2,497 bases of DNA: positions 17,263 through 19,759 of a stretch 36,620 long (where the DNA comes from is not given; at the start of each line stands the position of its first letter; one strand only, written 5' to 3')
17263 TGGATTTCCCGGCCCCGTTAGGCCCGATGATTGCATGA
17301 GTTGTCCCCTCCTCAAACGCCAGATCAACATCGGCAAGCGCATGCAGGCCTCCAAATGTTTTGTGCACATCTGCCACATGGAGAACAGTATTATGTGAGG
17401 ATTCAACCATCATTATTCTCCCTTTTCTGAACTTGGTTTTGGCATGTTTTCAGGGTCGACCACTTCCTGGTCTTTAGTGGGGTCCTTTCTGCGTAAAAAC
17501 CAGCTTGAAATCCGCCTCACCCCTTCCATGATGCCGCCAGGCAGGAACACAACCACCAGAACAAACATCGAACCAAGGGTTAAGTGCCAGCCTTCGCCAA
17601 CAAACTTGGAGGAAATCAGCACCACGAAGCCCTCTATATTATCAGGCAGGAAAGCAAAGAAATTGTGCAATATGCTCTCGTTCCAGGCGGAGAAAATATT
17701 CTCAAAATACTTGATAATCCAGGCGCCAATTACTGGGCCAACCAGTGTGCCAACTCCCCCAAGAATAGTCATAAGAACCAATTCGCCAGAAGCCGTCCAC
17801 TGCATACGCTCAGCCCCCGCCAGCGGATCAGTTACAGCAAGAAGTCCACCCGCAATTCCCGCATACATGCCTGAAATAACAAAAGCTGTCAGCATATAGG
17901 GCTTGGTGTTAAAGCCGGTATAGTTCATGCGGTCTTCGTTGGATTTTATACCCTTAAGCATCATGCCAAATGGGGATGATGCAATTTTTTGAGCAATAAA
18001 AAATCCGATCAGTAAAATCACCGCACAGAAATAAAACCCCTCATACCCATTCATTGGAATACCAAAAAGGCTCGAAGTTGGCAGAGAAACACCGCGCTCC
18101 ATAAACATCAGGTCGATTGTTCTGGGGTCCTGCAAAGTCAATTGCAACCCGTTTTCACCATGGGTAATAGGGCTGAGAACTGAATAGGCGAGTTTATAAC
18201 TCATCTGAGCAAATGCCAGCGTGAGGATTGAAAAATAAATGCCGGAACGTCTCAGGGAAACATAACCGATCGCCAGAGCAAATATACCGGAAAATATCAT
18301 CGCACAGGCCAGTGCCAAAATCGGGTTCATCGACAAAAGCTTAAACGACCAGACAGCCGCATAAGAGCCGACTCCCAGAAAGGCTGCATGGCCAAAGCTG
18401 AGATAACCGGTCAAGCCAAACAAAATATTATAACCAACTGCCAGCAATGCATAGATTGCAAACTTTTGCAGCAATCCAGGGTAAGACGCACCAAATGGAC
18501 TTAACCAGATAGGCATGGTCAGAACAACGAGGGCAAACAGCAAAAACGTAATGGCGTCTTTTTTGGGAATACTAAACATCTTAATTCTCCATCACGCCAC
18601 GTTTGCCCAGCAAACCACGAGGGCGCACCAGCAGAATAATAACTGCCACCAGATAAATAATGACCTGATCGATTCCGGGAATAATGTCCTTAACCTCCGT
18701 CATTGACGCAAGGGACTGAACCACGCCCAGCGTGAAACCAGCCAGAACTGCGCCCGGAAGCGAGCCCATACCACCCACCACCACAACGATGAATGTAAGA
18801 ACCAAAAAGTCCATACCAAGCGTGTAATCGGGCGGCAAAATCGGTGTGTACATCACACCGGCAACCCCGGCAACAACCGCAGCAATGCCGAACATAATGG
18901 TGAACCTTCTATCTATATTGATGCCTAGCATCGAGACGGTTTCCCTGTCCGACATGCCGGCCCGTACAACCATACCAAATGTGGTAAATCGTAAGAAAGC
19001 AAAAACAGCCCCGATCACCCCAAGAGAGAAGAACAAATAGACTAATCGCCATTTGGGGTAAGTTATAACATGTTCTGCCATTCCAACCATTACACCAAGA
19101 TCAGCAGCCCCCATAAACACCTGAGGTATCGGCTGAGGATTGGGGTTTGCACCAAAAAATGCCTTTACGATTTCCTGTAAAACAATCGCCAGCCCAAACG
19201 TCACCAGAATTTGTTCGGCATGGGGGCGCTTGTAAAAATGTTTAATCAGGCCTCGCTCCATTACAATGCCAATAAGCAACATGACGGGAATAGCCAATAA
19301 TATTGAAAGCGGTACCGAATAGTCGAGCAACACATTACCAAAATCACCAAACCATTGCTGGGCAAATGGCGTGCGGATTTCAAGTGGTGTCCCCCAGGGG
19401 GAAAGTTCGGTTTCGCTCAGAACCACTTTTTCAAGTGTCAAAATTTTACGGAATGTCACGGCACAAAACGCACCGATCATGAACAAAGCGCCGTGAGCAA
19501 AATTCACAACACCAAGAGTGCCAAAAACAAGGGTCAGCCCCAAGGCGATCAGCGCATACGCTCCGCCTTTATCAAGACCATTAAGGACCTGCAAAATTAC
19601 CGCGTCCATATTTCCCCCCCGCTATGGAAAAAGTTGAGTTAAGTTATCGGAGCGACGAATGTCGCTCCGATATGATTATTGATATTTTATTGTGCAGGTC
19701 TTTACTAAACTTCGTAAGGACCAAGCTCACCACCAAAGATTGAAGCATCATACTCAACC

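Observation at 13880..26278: Integrated locus coupling an uncharacterised Tat-dependent Liv/HAAT ABC importer to acs under an acyl-CoA regulator and a symporter-kinase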

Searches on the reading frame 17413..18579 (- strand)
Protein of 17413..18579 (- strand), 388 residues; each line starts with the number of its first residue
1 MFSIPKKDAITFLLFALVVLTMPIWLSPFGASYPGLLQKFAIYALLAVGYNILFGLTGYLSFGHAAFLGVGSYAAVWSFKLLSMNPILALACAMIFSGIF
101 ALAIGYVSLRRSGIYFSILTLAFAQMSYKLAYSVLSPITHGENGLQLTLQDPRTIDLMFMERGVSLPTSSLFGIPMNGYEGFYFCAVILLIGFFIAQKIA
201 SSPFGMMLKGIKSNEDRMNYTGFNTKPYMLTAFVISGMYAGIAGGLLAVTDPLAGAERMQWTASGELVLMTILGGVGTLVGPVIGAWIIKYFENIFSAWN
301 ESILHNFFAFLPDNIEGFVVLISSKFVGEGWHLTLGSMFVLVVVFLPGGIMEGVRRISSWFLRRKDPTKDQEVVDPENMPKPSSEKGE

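Call 4: search_protein_families(library=pfam, proteins=[window:17413-18579:-])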
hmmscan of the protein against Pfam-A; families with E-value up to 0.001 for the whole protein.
window:17413-18579:- (388 aa): 1 family
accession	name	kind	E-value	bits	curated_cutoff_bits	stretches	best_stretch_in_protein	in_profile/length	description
PF02653.21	BPD_transp_2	-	4.7e-37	128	26.8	1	36-308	5-260/269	Branched-chain amino acid transport system / permease component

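Call 5: search_protein_families(library=ncbifam, proteins=[window:17413-18579:-], max_evalue=0.01)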
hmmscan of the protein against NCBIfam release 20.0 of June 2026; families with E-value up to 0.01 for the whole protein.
window:17413-18579:- (388 aa): 9 families
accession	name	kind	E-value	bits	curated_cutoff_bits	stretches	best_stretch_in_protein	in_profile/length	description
TIGR03408.1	urea_trans_UrtC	equivalog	4.1e-36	125.3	296.2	3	83-298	85-285/313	urea ABC transporter permease subunit UrtC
NF008450.0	PRK11301.1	subfamily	3.3e-22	79.5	366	1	34-301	112-384/418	high-affinity branched-chain amino acid ABC transporter permease LivM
TIGR03727.1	urea_t_UrtC_arc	equivalog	7e-18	64.7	575.55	1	16-299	33-313/369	urea ABC transporter, permease protein UrtC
TIGR03409.1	urea_trans_UrtB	equivalog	2.5e-11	43.8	250.3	1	39-307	10-268/291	urea ABC transporter permease subunit UrtB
TIGR03622.1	urea_t_UrtB_arc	equivalog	1.6e-06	27.7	374.25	1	36-299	7-251/284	urea ABC transporter, permease protein UrtB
NF007252.0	PRK09699.1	equivalog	5e-06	26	396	1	144-294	147-294/326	D-allose ABC transporter permease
NF011961.0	PRK15432.1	equivalog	0.00013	21.4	388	1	188-322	166-299/344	autoinducer 2 ABC transporter permease LsrC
NF041862.1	YtfT_transport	equivalog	0.0018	17.5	535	1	185-286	184-289/339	galactofuranose ABC transporter, ATP-binding protein YtfT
NF008011.0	PRK10740.1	equivalog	0.0041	16.8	379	0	41-301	20-276/308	high-affinity branched-chain amino acid ABC transporter permease LivH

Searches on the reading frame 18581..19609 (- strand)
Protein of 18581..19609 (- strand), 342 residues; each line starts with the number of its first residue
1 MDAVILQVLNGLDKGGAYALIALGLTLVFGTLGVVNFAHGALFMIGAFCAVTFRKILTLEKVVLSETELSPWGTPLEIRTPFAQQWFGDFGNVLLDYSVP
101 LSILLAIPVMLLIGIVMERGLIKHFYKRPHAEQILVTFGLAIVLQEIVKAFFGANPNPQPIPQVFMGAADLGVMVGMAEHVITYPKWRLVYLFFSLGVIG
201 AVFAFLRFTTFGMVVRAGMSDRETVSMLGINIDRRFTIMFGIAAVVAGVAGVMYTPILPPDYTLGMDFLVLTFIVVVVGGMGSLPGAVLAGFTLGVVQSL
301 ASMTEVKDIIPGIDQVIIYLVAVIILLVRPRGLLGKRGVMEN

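Call 4: search_protein_families(library=pfam, proteins=[window:18581-19609:-])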
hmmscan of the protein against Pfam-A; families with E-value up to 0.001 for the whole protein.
window:18581-19609:- (342 aa): 1 family
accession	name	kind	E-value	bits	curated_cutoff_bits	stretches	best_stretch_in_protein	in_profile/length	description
PF02653.21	BPD_transp_2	-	6.6e-34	117.7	26.8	1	8-325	2-268/269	Branched-chain amino acid transport system / permease component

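Call 5: search_protein_families(library=ncbifam, proteins=[window:18581-19609:-], max_evalue=0.01)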
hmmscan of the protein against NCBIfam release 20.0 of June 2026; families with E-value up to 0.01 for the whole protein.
window:18581-19609:- (342 aa): 7 families
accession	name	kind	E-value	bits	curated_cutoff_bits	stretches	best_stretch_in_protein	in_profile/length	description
TIGR03409.1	urea_trans_UrtB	equivalog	2.1e-53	181.9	250.3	2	83-337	49-289/291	urea ABC transporter permease subunit UrtB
TIGR03622.1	urea_t_UrtB_arc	equivalog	8.9e-36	123.6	374.25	2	99-335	57-278/284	urea ABC transporter, permease protein UrtB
NF008011.0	PRK10740.1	equivalog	3.3e-29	102.5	379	2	114-339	88-305/308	high-affinity branched-chain amino acid ABC transporter permease LivH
TIGR03408.1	urea_trans_UrtC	equivalog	1.5e-11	44.6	296.2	1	10-335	10-312/313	urea ABC transporter permease subunit UrtC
TIGR03727.1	urea_t_UrtC_arc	equivalog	1.2e-07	31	575.55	1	175-334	181-338/369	urea ABC transporter, permease protein UrtC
NF007067.0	PRK09512.1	equivalog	0.0026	17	398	1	99-325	93-316/321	ribose ABC transporter permease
NF008441.0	PRK11285.1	equivalog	0.005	16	378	1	182-325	178-322/333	L-arabinose ABC transporter permease AraH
